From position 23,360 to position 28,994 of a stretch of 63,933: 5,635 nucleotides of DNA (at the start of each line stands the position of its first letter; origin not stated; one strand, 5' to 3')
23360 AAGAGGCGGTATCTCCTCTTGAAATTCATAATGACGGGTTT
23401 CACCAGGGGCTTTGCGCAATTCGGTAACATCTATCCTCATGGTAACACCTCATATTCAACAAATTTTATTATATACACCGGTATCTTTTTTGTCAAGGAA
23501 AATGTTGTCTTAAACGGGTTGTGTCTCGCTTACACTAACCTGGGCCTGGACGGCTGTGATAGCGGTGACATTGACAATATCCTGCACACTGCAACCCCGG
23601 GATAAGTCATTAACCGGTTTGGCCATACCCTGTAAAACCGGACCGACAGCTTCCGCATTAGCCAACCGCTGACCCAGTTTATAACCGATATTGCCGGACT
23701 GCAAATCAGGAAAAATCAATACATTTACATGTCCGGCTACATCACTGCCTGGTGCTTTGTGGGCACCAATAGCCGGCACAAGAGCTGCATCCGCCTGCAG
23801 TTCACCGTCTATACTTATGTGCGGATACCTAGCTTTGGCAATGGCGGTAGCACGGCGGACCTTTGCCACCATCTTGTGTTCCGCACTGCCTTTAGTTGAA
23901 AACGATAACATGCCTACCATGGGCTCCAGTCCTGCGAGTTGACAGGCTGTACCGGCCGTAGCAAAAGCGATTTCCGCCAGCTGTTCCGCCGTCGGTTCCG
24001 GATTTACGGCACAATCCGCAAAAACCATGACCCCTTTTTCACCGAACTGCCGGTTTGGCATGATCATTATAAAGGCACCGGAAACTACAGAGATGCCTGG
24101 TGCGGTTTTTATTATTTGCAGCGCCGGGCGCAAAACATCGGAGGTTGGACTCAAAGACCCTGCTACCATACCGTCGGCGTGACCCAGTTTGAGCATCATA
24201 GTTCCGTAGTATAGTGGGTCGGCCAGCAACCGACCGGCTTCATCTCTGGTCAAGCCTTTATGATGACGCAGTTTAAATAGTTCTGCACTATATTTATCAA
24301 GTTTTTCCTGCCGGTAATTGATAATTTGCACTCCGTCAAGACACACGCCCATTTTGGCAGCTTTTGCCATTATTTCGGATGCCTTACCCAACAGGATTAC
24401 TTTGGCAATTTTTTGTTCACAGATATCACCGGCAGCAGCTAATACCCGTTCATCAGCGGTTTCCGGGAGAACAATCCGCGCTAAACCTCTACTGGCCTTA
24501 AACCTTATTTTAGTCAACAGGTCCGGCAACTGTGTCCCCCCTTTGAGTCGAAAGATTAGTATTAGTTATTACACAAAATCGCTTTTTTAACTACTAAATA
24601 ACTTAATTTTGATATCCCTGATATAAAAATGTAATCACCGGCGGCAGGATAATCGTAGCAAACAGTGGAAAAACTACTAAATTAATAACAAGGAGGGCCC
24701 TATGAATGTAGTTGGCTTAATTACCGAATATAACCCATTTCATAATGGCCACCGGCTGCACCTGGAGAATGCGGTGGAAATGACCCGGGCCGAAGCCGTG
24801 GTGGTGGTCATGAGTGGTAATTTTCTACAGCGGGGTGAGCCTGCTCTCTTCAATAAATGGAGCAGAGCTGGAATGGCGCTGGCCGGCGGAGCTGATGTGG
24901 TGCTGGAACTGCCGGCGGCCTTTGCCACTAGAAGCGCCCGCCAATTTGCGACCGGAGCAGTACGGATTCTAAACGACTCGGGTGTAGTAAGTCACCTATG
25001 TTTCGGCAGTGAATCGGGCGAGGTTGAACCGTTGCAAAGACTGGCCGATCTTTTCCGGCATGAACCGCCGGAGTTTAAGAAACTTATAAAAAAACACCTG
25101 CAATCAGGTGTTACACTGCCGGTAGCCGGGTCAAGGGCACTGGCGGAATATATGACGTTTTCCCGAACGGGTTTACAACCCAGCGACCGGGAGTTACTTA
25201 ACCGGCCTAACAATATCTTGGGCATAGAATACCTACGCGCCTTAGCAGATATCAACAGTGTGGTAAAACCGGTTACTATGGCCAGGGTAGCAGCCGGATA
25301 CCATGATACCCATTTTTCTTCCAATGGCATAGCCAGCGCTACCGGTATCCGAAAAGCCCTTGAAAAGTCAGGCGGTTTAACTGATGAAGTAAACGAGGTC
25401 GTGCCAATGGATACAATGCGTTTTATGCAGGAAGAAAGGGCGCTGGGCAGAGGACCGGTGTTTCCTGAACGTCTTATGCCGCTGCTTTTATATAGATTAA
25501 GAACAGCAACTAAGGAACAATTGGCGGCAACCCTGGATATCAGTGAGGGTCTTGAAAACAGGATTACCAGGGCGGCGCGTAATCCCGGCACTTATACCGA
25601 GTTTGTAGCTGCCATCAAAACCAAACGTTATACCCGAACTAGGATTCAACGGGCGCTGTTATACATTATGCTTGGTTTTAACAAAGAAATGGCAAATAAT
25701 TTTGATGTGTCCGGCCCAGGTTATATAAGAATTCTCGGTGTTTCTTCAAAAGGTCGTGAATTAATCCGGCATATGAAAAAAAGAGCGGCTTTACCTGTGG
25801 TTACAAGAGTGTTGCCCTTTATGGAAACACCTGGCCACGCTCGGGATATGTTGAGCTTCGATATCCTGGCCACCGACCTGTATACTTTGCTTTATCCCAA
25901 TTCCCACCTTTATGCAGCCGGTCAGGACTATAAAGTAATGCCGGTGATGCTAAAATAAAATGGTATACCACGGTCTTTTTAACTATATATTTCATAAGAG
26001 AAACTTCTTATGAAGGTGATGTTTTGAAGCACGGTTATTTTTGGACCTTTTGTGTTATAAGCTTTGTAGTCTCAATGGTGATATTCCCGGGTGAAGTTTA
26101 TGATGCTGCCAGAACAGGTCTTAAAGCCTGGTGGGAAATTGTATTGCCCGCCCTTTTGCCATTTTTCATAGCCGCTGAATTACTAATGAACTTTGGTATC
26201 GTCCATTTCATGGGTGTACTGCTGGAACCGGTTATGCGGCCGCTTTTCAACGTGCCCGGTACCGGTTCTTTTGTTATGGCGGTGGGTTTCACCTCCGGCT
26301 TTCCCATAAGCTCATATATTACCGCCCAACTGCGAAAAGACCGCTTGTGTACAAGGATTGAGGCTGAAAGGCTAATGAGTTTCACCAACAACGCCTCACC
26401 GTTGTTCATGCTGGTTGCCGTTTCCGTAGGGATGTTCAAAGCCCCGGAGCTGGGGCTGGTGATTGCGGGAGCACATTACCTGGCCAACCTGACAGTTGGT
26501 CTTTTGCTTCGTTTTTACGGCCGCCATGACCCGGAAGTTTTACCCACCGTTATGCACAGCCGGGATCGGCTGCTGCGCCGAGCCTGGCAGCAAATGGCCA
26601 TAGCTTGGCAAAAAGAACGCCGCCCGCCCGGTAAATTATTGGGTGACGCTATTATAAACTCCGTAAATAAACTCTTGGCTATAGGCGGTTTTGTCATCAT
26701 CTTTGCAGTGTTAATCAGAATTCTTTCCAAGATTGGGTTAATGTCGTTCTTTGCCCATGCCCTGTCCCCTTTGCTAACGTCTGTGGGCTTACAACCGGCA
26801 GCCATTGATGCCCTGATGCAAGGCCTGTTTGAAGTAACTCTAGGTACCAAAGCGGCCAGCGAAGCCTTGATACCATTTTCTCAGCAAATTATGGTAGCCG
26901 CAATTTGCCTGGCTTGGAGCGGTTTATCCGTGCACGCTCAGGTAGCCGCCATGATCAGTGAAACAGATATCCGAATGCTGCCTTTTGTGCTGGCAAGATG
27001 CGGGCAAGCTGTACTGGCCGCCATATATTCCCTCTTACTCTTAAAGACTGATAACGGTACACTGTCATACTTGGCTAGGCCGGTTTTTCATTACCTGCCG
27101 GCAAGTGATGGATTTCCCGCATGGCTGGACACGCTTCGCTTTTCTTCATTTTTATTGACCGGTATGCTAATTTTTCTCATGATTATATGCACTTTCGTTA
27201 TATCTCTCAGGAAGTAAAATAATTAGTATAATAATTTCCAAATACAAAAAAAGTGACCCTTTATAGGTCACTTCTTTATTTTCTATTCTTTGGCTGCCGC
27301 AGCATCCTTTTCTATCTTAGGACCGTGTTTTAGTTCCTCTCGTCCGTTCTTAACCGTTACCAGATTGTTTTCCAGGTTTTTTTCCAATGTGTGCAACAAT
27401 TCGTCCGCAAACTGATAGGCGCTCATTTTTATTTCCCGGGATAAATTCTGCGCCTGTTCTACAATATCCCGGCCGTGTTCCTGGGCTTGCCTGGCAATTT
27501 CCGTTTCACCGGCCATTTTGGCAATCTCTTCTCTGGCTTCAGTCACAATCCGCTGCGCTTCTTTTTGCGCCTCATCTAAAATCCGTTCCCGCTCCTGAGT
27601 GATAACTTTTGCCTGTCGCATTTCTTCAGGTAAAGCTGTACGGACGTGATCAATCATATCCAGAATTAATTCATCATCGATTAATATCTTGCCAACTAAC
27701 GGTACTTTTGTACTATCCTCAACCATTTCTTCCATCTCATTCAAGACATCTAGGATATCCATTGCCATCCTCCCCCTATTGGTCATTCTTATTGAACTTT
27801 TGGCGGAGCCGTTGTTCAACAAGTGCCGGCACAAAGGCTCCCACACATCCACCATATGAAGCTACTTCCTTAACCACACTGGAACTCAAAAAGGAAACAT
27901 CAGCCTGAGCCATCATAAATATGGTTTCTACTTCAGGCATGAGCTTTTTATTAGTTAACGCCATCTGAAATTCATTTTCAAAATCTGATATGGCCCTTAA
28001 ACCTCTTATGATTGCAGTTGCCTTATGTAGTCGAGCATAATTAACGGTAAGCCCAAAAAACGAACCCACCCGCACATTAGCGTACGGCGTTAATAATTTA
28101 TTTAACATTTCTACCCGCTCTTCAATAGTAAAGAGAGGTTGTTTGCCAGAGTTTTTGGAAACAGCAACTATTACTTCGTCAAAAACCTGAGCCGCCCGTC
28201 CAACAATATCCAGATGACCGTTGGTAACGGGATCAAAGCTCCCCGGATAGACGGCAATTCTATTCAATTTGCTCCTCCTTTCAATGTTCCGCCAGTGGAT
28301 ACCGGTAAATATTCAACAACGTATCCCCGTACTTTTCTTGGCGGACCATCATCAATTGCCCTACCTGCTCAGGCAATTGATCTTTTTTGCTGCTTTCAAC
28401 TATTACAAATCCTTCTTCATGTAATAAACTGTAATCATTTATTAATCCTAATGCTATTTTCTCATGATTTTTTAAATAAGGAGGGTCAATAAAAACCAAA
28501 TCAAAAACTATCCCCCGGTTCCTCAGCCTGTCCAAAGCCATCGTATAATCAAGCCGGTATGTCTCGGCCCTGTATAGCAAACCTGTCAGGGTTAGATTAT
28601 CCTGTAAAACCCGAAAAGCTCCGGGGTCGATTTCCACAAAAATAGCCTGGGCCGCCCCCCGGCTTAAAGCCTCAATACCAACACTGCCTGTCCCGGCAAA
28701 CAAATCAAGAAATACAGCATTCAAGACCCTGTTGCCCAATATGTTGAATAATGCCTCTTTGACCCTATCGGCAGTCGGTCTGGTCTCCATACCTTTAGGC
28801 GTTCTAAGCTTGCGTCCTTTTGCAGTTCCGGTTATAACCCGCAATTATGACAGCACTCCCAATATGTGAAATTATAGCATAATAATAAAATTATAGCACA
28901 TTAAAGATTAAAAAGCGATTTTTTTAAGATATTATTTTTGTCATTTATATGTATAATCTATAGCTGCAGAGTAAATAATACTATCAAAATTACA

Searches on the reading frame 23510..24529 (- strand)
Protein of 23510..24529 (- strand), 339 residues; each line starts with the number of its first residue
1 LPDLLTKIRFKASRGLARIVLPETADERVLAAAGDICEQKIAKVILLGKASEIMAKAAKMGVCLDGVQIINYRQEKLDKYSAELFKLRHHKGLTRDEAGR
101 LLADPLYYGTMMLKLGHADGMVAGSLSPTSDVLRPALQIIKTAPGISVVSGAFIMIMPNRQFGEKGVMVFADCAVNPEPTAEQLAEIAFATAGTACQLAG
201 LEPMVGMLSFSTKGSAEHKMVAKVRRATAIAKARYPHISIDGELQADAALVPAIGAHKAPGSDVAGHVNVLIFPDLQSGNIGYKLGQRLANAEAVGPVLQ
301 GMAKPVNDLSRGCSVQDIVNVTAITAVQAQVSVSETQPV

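Call 47: search_protein_families(library=pfam, proteins=[window:23510-24529:-], max_evalue=0.00001)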
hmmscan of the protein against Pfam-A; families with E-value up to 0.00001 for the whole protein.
window:23510-24529:- (339 aa): 1 family
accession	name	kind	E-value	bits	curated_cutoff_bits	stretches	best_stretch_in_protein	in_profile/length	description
PF01515.24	PTA_PTB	-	2e-118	395.8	24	1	5-326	3-319/319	Phosphate acetyl/butaryl transferase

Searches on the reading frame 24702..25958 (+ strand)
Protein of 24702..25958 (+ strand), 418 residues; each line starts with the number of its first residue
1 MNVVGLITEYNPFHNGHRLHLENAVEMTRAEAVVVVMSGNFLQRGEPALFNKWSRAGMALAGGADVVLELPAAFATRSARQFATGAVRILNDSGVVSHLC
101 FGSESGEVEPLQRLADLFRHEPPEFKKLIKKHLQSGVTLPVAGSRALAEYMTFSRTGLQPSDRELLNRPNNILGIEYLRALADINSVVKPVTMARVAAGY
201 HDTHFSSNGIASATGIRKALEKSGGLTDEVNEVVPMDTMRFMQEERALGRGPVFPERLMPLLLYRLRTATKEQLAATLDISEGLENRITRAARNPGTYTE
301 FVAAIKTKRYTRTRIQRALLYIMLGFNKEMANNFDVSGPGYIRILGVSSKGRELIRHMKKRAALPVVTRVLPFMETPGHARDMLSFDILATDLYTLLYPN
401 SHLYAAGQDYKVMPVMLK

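Call 47: search_protein_families(library=pfam, proteins=[window:24702-25958:+], max_evalue=0.00001)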
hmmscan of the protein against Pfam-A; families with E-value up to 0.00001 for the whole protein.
window:24702-25958:+ (418 aa): 1 family
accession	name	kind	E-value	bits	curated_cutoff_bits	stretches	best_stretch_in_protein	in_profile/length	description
PF05636.17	HIGH_NTase1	-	3.6e-137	458.4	27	1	1-401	1-393/402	HIGH Nucleotidyl Transferase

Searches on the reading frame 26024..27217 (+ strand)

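Call 47: search_protein_families(library=pfam, proteins=[window:26024-27217:+], max_evalue=0.00001)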
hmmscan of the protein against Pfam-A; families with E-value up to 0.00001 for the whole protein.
window:26024-27217:+ (397 aa): 1 family
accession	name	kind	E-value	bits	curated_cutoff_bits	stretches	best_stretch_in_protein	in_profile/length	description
PF07670.19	Gate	-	2.1e-16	60.7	29.6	2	40-138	4-101/104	Nucleoside recognition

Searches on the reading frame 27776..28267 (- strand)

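Call 47: search_protein_families(library=pfam, proteins=[window:27776-28267:-], max_evalue=0.00001)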
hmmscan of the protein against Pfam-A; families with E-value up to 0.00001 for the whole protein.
window:27776-28267:- (163 aa): 1 family
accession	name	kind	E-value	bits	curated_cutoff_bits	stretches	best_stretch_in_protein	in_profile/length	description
PF01467.32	CTP_transf_like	-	6.8e-30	104.4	21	1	6-134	1-132/133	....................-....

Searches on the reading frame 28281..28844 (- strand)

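Call 47: search_protein_families(library=pfam, proteins=[window:28281-28844:-], max_evalue=0.00001)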
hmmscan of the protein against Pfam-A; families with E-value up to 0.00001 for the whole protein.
window:28281-28844:- (187 aa): 1 family
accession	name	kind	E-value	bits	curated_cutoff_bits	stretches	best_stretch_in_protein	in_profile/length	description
PF03602.21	Cons_hypoth95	-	9.2e-58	195.3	24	1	1-180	1-181/182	Conserved hypothetical protein 95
